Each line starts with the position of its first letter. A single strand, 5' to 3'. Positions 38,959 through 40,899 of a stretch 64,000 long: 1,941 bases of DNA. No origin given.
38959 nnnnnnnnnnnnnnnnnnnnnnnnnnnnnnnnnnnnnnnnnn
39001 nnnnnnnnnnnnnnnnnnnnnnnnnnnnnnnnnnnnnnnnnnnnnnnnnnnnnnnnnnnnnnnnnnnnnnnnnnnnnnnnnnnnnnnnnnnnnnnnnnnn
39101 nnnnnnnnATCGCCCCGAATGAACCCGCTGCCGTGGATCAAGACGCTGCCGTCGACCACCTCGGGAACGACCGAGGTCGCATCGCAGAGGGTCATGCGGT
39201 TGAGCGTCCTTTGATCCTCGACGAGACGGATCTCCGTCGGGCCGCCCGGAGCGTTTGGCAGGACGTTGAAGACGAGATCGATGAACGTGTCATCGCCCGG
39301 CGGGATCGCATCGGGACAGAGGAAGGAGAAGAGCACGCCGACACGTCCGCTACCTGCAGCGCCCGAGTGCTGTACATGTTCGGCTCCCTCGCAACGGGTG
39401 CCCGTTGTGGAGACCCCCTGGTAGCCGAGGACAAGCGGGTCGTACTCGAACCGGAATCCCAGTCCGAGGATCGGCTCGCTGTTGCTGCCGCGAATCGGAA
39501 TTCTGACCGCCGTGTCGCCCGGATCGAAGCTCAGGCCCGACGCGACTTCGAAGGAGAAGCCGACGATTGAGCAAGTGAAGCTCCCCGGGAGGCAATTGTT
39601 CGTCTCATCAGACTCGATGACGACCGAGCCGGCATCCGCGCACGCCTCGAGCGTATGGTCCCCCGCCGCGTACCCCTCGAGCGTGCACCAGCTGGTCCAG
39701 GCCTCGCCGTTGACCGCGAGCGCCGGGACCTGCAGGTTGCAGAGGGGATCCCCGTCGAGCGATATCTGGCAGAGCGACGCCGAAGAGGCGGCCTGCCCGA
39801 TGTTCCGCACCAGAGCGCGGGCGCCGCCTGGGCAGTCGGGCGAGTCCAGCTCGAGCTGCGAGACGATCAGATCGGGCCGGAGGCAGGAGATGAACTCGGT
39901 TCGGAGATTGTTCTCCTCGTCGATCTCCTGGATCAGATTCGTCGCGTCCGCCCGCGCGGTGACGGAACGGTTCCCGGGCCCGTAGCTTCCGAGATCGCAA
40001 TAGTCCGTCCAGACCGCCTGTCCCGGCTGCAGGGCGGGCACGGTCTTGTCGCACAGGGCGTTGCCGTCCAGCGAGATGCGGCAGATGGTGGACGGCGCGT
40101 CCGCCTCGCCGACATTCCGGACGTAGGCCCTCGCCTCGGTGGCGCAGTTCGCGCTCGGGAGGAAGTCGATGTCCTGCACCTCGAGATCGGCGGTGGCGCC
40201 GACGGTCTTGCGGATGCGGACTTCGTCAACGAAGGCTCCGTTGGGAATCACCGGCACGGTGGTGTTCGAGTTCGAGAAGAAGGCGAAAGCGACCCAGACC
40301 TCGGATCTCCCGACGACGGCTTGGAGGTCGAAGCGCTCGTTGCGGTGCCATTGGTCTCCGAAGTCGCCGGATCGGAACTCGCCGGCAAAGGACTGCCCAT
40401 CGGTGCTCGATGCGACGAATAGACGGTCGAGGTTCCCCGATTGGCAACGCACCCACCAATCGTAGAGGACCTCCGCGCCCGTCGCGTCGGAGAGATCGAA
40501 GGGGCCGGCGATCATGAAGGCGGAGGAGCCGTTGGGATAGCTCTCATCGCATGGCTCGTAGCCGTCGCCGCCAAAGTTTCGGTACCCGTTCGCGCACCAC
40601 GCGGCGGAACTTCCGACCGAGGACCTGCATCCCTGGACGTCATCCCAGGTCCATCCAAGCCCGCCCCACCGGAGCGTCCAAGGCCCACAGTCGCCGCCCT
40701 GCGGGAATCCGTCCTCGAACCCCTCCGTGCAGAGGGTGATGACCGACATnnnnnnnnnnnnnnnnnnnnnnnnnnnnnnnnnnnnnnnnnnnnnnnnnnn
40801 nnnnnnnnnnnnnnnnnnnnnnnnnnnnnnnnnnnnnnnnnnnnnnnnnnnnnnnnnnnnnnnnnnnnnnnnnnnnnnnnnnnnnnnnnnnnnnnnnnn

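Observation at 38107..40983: Cohesin and dockerin in the same polypeptide together with duplicated CARDB domains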

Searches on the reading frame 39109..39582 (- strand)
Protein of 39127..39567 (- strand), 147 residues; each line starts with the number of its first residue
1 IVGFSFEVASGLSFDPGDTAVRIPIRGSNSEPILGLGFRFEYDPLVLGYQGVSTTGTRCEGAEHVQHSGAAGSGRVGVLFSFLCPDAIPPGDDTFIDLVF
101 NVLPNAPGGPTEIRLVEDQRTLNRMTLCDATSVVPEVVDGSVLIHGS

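Call 7: search_protein_families(library=pfam, proteins=[window:39127-39567:-], max_evalue=10)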
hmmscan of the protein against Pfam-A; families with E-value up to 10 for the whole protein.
seq(147 aa): 1 family
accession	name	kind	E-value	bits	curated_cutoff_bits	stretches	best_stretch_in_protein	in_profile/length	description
PF00963.24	Cohesin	-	7.5e-05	23.4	24.1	1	16-122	12-120/139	Cohesin domain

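Call 19: search_protein_families(library=pfam, alignment_id=A1, max_evalue=1)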
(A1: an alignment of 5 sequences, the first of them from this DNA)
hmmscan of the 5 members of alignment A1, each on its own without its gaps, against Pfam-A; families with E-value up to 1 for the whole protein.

A. member 1, seq(158 aa): 1 family
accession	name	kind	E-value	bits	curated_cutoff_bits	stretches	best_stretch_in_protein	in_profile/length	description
PF00963.24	Cohesin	-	9.4e-05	23.1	24.1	1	21-127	12-120/139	Cohesin domain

B. families by the number of members that match (of 5 scanned): 1 family
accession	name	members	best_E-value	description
PF00963.24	Cohesin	2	9.4e-05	Cohesin domain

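Call 20: search_solved_structures(query=A1, max_evalue=10, show_alignments=2)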
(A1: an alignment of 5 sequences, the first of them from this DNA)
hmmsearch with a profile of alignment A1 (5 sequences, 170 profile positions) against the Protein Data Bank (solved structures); distinct sequences matched with E-value up to 10: 20.
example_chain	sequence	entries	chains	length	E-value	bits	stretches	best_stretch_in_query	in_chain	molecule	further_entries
3l8q_A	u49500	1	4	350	0.00087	22.6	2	25-141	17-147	Cellulosomal scaffoldin adaptor protein B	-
4uyp_A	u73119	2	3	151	0.15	15.3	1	21-84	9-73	Cellulosomal scaffoldin anchoring protein C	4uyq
8ump_A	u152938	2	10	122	0.19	15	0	34-55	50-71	T33-ml35-redesigned-TPR-domain-fold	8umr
2vn5_A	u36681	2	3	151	0.19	15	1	20-90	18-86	SCAFFOLDING PROTEIN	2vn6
1g1k_A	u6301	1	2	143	0.2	14.9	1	20-90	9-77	SCAFFOLDING PROTEIN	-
6kg8_A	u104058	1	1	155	0.27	14.5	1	17-82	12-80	Probably cellulosomal scaffolding protein, secreted cellulose-binding and cohesin domain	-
1zv9_A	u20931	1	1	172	0.28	14.5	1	25-141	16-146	Cellulosomal scaffoldin adaptor protein B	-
1qzn_A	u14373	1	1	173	0.29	14.4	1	24-141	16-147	cellulosomal scaffoldin adaptor protein B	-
3f2l_A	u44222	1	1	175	0.29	14.4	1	24-141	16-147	Cellulosomal scaffoldin adaptor protein B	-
3bwz_A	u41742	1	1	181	0.33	14.2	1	24-141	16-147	Cellulosomal scaffoldin adaptor protein B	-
6kgc_A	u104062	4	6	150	0.33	14.2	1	17-82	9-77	Probably cellulosomal scaffolding protein, secreted cellulose-binding and cohesin domain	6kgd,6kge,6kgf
2bm3_A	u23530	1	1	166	0.73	13.1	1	23-83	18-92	SCAFFOLDING DOCKERIN BINDING PROTEIN A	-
2b59_A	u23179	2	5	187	0.85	12.9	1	22-83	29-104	COG1196: Chromosome segregation ATPases | Scaffolding dockerin binding protein A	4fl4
3kcp_B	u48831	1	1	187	0.85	12.9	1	22-83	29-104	Cellulosome anchoring protein, cohesin region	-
5m0y_A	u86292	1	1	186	0.85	12.9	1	23-83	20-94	Cellulosome anchoring protein cohesin region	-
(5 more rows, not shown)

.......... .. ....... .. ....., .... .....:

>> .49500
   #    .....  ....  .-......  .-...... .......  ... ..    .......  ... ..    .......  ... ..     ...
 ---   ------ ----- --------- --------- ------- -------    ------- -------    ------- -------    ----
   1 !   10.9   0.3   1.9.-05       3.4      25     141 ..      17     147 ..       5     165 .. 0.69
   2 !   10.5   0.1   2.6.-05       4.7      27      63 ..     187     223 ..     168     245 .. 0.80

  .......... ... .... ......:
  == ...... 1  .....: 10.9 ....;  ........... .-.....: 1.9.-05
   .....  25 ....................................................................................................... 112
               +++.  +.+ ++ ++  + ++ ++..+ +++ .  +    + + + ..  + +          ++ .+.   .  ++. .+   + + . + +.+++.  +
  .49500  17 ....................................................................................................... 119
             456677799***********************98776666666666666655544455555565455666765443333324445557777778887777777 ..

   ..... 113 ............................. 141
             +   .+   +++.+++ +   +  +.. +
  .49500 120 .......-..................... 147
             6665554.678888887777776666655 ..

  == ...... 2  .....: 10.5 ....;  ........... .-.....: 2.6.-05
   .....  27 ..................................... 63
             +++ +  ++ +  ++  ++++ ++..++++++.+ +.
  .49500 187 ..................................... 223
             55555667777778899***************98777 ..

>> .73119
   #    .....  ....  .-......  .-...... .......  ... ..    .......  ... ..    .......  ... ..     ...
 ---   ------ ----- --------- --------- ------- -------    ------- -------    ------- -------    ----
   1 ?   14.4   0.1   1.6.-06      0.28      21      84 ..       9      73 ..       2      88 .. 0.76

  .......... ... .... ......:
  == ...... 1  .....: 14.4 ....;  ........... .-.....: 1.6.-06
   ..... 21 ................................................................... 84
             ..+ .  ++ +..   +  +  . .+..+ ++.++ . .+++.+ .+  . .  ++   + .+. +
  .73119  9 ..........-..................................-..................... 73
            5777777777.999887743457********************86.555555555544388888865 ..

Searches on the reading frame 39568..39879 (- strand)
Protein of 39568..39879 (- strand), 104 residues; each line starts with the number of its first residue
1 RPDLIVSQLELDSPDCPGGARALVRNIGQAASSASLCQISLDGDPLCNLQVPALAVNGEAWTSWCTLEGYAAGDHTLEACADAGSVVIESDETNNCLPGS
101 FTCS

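Call 7: search_protein_families(library=pfam, proteins=[window:39568-39879:-], max_evalue=10)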
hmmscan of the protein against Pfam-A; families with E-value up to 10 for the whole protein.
seq(104 aa): 2 families
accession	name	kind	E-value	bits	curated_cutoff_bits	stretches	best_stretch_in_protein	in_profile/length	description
PF07705.17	CARDB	-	2.7e-12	47.2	22.7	1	20-97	23-99/101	CARDB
PF12454.13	Ecm33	-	0.21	12.2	23.2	1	51-83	8-36/40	GPI-anchored cell wall organization protein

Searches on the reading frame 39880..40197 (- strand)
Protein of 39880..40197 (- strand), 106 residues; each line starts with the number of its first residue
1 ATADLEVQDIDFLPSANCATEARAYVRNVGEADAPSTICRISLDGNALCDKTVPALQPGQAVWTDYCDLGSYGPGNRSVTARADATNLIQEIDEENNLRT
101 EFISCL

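Call 7: search_protein_families(library=pfam, proteins=[window:39880-40197:-], max_evalue=10)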
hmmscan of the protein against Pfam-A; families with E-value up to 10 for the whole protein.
seq(106 aa): 1 family
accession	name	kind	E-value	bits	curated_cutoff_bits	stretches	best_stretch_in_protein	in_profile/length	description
PF07705.17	CARDB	-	8e-13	48.9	22.7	1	4-100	3-100/101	CARDB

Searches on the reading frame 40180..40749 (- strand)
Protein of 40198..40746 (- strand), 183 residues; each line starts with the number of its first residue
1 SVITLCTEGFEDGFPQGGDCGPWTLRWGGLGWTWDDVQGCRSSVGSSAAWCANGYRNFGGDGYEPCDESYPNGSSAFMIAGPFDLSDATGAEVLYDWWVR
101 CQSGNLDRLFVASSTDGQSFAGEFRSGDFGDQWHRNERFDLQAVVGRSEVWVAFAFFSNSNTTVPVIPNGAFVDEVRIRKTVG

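Call 60: search_solved_structures(query=window:40198-40746:-, max_evalue=10, show_alignments=1)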
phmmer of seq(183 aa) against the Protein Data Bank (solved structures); distinct sequences matched with E-value up to 10: 3.
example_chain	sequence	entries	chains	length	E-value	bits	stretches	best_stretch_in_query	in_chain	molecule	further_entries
4aky_A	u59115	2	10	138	0.37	13.7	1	85-131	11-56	TYPE IV SECRETION SYSTEM PROTEIN VIRB8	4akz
5jbs_A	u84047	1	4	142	0.43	13.5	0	85-131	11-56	Type IV secretion system protein virB8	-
2bhm_A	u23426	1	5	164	0.51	13.2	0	83-131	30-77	TYPE IV SECRETION SYSTEM PROTEIN VIRB8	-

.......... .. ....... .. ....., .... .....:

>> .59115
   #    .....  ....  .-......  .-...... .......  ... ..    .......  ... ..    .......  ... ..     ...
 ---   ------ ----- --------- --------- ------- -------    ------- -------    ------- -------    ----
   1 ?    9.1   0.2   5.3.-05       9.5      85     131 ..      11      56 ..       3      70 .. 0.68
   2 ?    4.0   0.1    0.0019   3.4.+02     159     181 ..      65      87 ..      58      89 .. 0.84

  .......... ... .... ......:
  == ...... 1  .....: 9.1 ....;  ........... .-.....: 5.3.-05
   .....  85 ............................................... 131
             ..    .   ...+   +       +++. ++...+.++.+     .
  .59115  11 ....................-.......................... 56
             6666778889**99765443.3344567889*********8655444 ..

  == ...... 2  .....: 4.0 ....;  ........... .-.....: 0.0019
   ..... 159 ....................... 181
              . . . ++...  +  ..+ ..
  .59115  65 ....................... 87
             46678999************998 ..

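Call 63: find_homologous_proteins(query=window:40198-40746:-, max_evalue=0.001)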
Query seq(183 aa): 34 candidates shared short words with the query, none scored E <= 0.001.

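Call 66: search_solved_structures(query=A6, max_evalue=10)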
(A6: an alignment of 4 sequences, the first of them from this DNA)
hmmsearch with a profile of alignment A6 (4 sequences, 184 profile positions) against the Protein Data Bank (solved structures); distinct sequences matched with E-value up to 10: 3.
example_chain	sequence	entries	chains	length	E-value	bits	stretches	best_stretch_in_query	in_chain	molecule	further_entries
6m5y_A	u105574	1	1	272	0.026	17.6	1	7-70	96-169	Galectin-1,Galectin-1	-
5nce_A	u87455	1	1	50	0.039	17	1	37-74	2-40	Defensin-1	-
8iuf_E3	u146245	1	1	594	0.99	12.5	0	41-77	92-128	NDUEG3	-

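Call 67: search_protein_families(library=ncbifam, alignment_id=A6, max_evalue=1)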
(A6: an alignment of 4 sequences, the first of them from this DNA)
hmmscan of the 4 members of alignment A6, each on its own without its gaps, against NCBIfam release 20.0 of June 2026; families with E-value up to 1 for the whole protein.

A. member 1, seq(190 aa): 0 families

B. families by the number of members that match (of 4 scanned): 0 families
